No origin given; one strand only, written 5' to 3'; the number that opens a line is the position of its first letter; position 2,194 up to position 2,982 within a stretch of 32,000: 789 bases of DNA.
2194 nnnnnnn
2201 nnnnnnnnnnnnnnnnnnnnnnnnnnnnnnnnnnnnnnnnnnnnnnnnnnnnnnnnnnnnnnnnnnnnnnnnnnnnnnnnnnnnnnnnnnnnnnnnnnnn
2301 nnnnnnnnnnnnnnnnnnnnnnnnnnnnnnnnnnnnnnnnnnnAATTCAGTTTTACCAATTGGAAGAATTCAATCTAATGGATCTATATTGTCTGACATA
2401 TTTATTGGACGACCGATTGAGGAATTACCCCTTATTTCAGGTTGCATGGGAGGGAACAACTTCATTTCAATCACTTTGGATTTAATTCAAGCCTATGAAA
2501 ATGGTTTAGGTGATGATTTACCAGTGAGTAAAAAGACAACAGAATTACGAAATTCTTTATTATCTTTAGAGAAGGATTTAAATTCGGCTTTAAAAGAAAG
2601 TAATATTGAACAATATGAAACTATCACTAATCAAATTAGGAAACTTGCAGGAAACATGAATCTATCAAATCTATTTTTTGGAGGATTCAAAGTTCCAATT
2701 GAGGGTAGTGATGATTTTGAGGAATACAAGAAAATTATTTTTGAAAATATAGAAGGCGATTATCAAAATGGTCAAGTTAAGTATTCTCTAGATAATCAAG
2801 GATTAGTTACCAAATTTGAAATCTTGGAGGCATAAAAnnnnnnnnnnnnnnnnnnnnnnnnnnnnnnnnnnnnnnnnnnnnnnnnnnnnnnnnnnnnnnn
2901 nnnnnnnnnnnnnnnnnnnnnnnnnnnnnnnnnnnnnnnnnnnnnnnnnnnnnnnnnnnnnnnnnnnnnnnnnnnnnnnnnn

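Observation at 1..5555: Mvh/Hdr-style operon in which a flavoprotein, not a [NiFe] large subunit, follows the hydrogenase small-subunit-like gene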

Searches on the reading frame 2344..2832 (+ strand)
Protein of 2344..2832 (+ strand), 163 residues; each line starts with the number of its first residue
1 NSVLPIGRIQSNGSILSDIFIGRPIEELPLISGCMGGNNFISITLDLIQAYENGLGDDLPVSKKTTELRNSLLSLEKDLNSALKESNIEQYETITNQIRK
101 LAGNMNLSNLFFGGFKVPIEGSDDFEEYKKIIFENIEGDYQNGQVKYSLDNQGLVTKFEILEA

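Call 36: search_solved_structures(query=A2, max_evalue=10, show_alignments=4)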
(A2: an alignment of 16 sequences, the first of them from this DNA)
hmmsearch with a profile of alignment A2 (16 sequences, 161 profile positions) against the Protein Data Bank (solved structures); distinct sequences matched with E-value up to 10: 17.
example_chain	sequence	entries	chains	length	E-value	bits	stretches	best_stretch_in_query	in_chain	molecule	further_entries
6qgr_A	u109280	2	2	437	0.031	17.1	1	17-75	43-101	Coenzyme F420 hydrogenase subunit alpha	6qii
6qgt_A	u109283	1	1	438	0.031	17.1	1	17-75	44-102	F420-reducing hydrogenase, subunit alpha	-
7dmf_A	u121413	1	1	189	0.091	15.6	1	68-125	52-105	Designed protein EXTD-3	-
9sfi_g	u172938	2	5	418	0.39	13.5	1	17-72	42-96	Coenzyme F420-reducing hydrogenase, alpha subunit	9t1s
6m15_B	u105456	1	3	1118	0.4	13.5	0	40-130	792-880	Spike glycoprotein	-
6wig_A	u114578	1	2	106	0.61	12.9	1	57-118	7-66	STENOFOLIA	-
6gej_S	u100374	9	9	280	1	12.2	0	13-46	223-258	Vacuolar protein sorting-associated protein 71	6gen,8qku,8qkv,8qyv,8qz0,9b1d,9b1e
7t2r_D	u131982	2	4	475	1.1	12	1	21-69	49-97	NiFe hydrogenase large subunit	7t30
6m39_A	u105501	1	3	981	1.3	11.8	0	42-130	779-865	Spike glycoprotein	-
4lj8_A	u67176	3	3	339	1.5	11.6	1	47-98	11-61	Chaperone protein ClpB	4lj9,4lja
4lj7_A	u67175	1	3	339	1.6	11.5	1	47-98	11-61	Chaperone protein ClpB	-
4lj4_A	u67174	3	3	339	1.6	11.5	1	47-98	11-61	Chaperone protein ClpB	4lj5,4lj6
6m16_B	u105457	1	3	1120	1.6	11.5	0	42-130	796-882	Spike glycoprotein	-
7yr8_A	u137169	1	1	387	1.6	11.5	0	53-85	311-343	Nucleoprotein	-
4ci0_A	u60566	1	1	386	1.7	11.5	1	16-73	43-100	F420-REDUCING HYDROGENASE, SUBUNIT ALPHA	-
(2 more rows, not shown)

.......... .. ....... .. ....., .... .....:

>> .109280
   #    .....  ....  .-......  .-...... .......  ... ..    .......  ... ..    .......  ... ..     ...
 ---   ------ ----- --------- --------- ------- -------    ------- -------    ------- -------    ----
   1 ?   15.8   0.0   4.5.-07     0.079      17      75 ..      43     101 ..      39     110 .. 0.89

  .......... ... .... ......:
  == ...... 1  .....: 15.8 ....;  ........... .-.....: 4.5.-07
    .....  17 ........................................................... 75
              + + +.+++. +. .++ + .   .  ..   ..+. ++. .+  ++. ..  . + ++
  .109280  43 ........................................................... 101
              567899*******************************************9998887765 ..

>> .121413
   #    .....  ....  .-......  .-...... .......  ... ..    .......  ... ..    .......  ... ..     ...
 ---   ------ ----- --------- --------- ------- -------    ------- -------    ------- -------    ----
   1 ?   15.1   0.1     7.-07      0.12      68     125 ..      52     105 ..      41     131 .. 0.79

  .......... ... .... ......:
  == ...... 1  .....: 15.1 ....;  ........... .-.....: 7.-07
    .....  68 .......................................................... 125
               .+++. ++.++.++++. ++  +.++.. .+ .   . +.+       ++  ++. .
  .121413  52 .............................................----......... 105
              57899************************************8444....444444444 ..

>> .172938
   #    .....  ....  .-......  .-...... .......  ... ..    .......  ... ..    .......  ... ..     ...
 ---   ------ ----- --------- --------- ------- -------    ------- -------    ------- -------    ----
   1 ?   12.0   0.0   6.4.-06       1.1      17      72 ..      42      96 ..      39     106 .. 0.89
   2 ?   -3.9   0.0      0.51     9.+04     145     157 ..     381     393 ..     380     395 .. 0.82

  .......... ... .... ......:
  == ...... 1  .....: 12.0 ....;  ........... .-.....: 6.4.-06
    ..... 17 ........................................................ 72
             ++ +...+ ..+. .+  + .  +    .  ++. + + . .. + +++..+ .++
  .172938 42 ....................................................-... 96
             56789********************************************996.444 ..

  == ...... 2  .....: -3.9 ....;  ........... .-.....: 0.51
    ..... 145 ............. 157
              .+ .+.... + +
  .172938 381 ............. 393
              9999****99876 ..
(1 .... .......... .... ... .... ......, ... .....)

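Call 37: search_protein_families(library=pfam, proteins=[window:2344-2832:+], max_evalue=10)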
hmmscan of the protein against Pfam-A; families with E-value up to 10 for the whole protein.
seq(163 aa): 3 families
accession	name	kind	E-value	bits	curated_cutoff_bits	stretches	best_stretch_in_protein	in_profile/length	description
PF06324.16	Pigment_DH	-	0.039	14.4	20.3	1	67-82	3-18/18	Pigment-dispersing hormone (PDH)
PF20648.2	DUF6809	-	0.053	14.8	27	1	60-117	21-77/85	Family of unknown function (DUF6809)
PF21408.2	MTR4-like_stalk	-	0.31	11.8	24.2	1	63-105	15-59/64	Exosome RNA helicase MTR4-like, stalk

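Call 46: predict_structure(alignment_id=A2)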
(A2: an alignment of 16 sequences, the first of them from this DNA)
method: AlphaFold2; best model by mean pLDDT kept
length: 163 residues; sequences in the alignment: 16
mean_pLDDT: 68.4   pTM: 0.54
mean pLDDT of the five models: 68.4, 65.4, 64.1, 63.1, 60.7
residues with pLDDT >= 90: 7; 70-90: 67; 50-70: 70; < 50: 19
segments of 3 or more residues with pLDDT < 50: 1-8, 113-117, 128-132
pLDDT, mean of each block of 10 residues (from residue 1): 44 64 65 66 75 63 77 89 89 82 61 49 51 65 75 79 71
secondary structure, 60 per line:
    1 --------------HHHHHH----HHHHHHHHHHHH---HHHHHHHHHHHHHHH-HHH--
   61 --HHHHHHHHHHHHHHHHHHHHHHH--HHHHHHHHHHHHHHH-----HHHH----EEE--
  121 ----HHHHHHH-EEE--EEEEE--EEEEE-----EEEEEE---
elements in order: H15-20 H25-36 H40-54 H63-85 H88-102 H108-111 E116-118 H125-131 E133-135 E138-142 E145-149 E155-160

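Call 48: fold_search(model_id=the predicted structure, library=pdb)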
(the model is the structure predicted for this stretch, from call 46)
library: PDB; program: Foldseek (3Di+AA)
matches with E <= 10: 240; with E <= 0.001: 0
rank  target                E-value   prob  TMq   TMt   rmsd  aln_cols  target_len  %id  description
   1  4r5k_A                1.1e+00  0.41  0.28  0.22   7.2        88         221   16  Crystal structure of the DnaK C-terminus (Dnak-SBD-B) (released 2014-09-10)
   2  6lsy_A                1.4e+00  0.20  0.27  0.08  18.1       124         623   12  AAA+ ATPase, ClpL from Streptococcus pneumoniae - ATP bound (released 2021-01-27)
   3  7k3h_B                1.7e+00  0.33  0.33  0.52   6.3        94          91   13  Crystal structure of deep network hallucinated protein 0217 (released 2021-12-22)
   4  3t46                  1.8e+00  0.41  0.24  0.46   5.3        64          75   16  Crystal structure of Staphylococcal Complement Inhibitor D (SCIN-D) at 1.5 Angstrom (released 2011-11-23)
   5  7jrq                  1.8e+00  0.30  0.29  0.36   6.1        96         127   14  Crystallographically Characterized De Novo Designed Mn-Diphenylporphyrin Binding Protein (released 2021-01-13)
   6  8sjh_A                2.1e+00  0.23  0.26  0.37   6.2        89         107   13  Zn-Bound Structure of Computationally Designed Homotrimer TP1 (released 2023-07-05)
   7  4r5i_A                2.3e+00  0.23  0.28  0.21   7.3        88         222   16  Crystal structure of the DnaK C-terminus with the substrate peptide NRLLLTG (released 2014-09-10)
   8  9qrw_C                2.4e+00  0.28  0.31  0.08  19.4        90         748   11  S.aureus ClpC dodecameric resting state (released 2025-07-30)
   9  4x5m_A                2.5e+00  0.13  0.23  0.39  10.3        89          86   11  Crystal structure of SemiSWEET in the inward-open conformation (released 2015-01-21)
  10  4b6x_B                2.7e+00  0.60  0.26  0.69   2.8        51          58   18  Crystal structure of in planta processed AvrRps4 (released 2012-09-19)
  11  5hyj_D                2.8e+00  0.35  0.14  0.13   6.4        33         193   12  1E6 TCR in Complex with HLA-A02 carrying AQWGPDPAAA (released 2016-05-04)
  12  6s0d_C                3.0e+00  0.69  0.25  0.21   1.2        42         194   19  H30 MnSOD-3 Mutant II (released 2020-04-22)
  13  5nmd_A                3.0e+00  0.41  0.15  0.13   6.1        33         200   21  868 TCR Specific for HLA A02 presenting HIV Epitope SLYNTVATL (released 2017-11-15)
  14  9lp2_C                3.0e+00  0.15  0.19  0.41   6.4        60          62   15  Crystal structure of de novo designed amantadine induced heterodimer dAID23.4 (released 2025-12-17)
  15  7wff_h                3.2e+00  0.21  0.31  0.34   6.7        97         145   13  Subcomplexes B,M and L in the Cylic electron transfer supercomplex NDH-PSI from Arabidopsis (released 2022-03-16)
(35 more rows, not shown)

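Call 59: search_protein_representatives(alignment_id=A2)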
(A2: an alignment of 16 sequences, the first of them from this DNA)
Query: 16 sequences, 161 profile positions. Proteins with E-value up to 0.001 (for the whole library): 24; up to 1e-10: 19; up to 1e-30: 8. The best 24 are listed.
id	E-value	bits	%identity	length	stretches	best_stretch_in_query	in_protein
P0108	2.0e-64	232.3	-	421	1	1-157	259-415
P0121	1.7e-62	226.0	-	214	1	2-159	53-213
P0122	2.2e-59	215.9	-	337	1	11-160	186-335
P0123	2.6e-59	215.7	-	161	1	4-159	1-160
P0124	2.5e-49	183.2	-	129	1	38-160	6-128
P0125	1.3e-41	158.2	-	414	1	2-156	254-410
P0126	5.3e-40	152.9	-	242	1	33-160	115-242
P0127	2.6e-31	124.7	-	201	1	7-156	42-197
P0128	2.8e-29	118.0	-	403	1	6-138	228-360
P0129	2.4e-28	115.0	-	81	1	82-161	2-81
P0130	8.5e-27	110.0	-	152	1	17-157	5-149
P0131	1.9e-25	105.6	-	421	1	3-156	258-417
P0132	6.1e-25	103.9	-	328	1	6-157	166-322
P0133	2.6e-24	101.9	-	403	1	2-155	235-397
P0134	3.9e-18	81.8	-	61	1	103-160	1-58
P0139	2.7e-09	53.1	-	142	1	60-156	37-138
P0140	6.2e-08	48.7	-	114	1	55-130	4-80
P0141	3.2e-05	39.8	-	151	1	15-76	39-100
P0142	6.6e-05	38.8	-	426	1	13-74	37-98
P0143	2.9e-04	36.7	-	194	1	10-70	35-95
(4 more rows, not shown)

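Call 60: search_protein_families(library=pfam, proteins=[P0141, P0142, P0143, P0139, P0140, P0128, P0133, P0131, P0125, P0132], max_evalue=0.01)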
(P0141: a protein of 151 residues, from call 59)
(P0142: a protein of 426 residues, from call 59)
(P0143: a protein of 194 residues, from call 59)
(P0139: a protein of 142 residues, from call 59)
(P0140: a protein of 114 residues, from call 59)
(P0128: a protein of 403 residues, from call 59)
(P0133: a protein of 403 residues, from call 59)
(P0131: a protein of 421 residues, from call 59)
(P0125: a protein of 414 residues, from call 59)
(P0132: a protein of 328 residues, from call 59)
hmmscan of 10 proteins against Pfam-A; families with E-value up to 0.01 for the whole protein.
P0141 (151 aa): 1 family
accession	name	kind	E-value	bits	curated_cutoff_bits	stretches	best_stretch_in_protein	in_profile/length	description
PF00374.24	NiFeSe_Hases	-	2.5e-11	43.6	25.8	1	41-91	4-54/508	Nickel-dependent hydrogenase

P0142 (426 aa): 2 families
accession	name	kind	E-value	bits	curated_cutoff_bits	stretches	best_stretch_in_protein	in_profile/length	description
PF00374.24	NiFeSe_Hases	-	6.1e-38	131.4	25.8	2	38-123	1-86/508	Nickel-dependent hydrogenase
PF00346.24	Complex1_49kDa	-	0.0038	16.8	24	0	311-378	178-244/271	Respiratory-chain NADH dehydrogenase, 49 Kd subunit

P0143 (194 aa): 1 family
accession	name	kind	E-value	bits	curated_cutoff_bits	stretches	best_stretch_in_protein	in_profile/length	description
PF00374.24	NiFeSe_Hases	-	1.9e-20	73.7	25.8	1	39-134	1-96/508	Nickel-dependent hydrogenase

P0139 (142 aa): 1 family
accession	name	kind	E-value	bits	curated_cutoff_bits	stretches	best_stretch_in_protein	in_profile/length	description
PF03467.21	Smg4_UPF3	-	0.00023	21.7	24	1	4-61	103-158/172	Smg-4/UPF3 family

P0140 (114 aa): 0 families

P0128 (403 aa): 1 family
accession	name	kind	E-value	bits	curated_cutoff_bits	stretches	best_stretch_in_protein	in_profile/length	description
PF01058.29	Oxidored_q6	-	3.5e-14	53.1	27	1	23-96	39-119/128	NADH ubiquinone oxidoreductase, 20 Kd subunit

P0133 (403 aa): 1 family
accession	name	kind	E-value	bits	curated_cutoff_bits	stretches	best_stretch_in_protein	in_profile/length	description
PF01058.29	Oxidored_q6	-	1.1e-15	57.9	27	1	21-98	38-121/128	NADH ubiquinone oxidoreductase, 20 Kd subunit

P0131 (421 aa): 1 family
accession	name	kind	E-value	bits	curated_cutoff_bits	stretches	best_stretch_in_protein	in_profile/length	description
PF01058.29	Oxidored_q6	-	2.8e-16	59.9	27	1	34-126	28-125/128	NADH ubiquinone oxidoreductase, 20 Kd subunit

P0125 (414 aa): 1 family
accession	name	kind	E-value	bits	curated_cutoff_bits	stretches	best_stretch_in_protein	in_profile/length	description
PF01058.29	Oxidored_q6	-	2.5e-13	50.3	27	1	37-117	33-122/128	NADH ubiquinone oxidoreductase, 20 Kd subunit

P0132 (328 aa): 0 families

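Call 63: find_encoding_contigs(protein=P0128, flank=10000, max_places=2)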
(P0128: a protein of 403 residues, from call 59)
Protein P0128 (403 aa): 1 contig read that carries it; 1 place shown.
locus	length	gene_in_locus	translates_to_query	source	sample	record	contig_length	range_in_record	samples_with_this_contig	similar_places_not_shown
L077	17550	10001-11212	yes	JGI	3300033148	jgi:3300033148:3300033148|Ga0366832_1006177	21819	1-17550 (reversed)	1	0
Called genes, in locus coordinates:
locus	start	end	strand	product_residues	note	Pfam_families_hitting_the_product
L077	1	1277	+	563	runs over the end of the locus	PF17651:Raco_middle, PF14574:RACo_C_ter, PF00037:Fer4 (faint), PF12837:Fer4_6 (faint), PF12838:Fer4_7, PF13187:Fer4_9 (weak), PF14697:Fer4_21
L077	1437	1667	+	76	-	-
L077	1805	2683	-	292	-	PF01937:ARMT1-like_dom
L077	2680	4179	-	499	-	PF01406:tRNA-synt_1e (faint), PF01921:tRNA-synt_1f, PF09334:tRNA-synt_1g (weak), PF19269:Anticodon_2 (weak)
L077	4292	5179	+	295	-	-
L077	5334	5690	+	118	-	PF02635:DsrE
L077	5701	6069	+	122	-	PF02635:DsrE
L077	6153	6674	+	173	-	PF13183:Fer4_8, PF13237:Fer4_10, PF12838:Fer4_7 (weak), PF13187:Fer4_9, PF13534:Fer4_17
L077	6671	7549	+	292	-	PF02754:CCG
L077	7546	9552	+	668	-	PF00890:FAD_binding_2 (weak), PF12831:FAD_oxidored (weak), PF13450:NAD_binding_8 (weak), PF00037:Fer4 (weak), PF13187:Fer4_9 (weak), PF00037:Fer4 (weak), PF12837:Fer4_6 (weak), PF12838:Fer4_7, +10 more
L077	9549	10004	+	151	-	PF02662:FlpD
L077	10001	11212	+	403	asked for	PF01058:Oxidored_q6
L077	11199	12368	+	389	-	PF04422:FrhB_FdhB_N, PF04432:FrhB_FdhB_C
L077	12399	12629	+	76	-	PF01206:TusA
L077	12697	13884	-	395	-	PF08714:Fae, PF00215:OMPdecase, PF00834:Ribul_P_3_epim (weak)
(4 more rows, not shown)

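Call 75: find_encoding_contigs(protein=P0131, flank=10000, max_places=1)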
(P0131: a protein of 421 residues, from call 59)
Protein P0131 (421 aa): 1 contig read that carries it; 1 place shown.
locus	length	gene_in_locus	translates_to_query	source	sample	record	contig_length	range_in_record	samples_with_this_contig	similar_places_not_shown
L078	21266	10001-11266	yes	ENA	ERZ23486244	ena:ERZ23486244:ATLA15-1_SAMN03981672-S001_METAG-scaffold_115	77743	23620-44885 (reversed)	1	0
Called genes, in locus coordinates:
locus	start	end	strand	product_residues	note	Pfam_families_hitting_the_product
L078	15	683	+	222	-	PF02585:PIG-L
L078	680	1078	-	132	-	-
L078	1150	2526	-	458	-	PF02878:PGM_PMM_I, PF02879:PGM_PMM_II, PF02880:PGM_PMM_III, PF00408:PGM_PMM_IV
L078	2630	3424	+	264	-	PF12146:Hydrolase_4, PF00561:Abhydrolase_1, PF12697:Abhydrolase_6, PF12695:Abhydrolase_5 (faint)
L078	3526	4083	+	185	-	PF00025:Arf, PF00071:Ras, PF08477:Roc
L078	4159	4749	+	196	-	-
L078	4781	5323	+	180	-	PF01047:MarR (faint), PF13404:HTH_AsnC-type, PF13412:HTH_24, PF01037:AsnC_trans_reg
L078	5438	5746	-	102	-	PF01206:TusA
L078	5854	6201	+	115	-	PF02635:DsrE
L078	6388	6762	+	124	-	-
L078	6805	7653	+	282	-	PF02754:CCG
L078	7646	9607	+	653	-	PF07992:Pyr_redox_2 (weak), PF00890:FAD_binding_2, PF01266:DAO (weak), PF12831:FAD_oxidored, PF13450:NAD_binding_8 (weak), PF13187:Fer4_9, PF13237:Fer4_10, PF14697:Fer4_21, +10 more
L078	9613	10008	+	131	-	PF02662:FlpD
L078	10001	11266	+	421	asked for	PF01058:Oxidored_q6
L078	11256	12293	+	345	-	PF04422:FrhB_FdhB_N, PF04432:FrhB_FdhB_C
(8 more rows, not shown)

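Call 76: find_encoding_contigs(protein=P0133, flank=10000, max_places=1)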
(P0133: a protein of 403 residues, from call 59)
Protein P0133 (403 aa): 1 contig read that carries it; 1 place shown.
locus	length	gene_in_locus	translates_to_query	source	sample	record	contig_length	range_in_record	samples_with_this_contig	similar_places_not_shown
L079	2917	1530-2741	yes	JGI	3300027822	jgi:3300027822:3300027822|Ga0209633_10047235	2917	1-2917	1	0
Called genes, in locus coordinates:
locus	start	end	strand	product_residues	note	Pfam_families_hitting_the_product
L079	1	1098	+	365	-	?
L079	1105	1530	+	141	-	PF02662:FlpD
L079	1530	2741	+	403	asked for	PF01058:Oxidored_q6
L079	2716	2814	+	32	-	-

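Call 87: find_encoding_contigs(protein=P0142, flank=8000, max_places=2)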
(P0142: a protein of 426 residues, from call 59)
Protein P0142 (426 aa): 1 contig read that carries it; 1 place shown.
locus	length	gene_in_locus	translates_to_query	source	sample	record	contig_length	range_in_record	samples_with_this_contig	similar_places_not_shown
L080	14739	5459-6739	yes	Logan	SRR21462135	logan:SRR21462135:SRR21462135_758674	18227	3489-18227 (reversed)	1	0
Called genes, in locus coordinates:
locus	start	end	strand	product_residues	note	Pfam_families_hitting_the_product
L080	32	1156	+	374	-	-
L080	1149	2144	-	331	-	PF04014:MazE_antitoxin, PF01895:PhoU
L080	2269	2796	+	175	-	PF01257:2Fe-2S_thioredx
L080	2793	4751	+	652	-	PF01512:Complex1_51K, PF10531:SLBB (weak), PF10589:NADH_4Fe-4S, PF00037:Fer4, PF12838:Fer4_7, PF13187:Fer4_9, PF13237:Fer4_10, PF00037:Fer4, +4 more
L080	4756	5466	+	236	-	PF00111:Fer2 (weak), PF13510:Fer2_4, PF10588:NADH-G_4Fe-4S_3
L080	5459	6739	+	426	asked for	PF00374:NiFeSe_Hases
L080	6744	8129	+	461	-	PF01058:Oxidored_q6, PF00037:Fer4 (weak)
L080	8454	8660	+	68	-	-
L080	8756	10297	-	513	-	PF00343:Phosphorylase, PF00534:Glycos_transf_1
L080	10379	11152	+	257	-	PF01904:DUF72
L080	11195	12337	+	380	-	PF10432:bact-PGI_C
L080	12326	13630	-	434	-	PF00152:tRNA-synt_2 (faint), PF13393:tRNA-synt_His, PF00587:tRNA-synt_2b, PF03129:HGTP_anticodon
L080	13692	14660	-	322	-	PF22700:MVD-like_N, PF00288:GHMP_kinases_N, PF08544:GHMP_kinases_C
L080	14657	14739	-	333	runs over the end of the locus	PF01408:GFO_IDH_MocA, PF02894:GFO_IDH_MocA_C, PF22725:GFO_IDH_MocA_C3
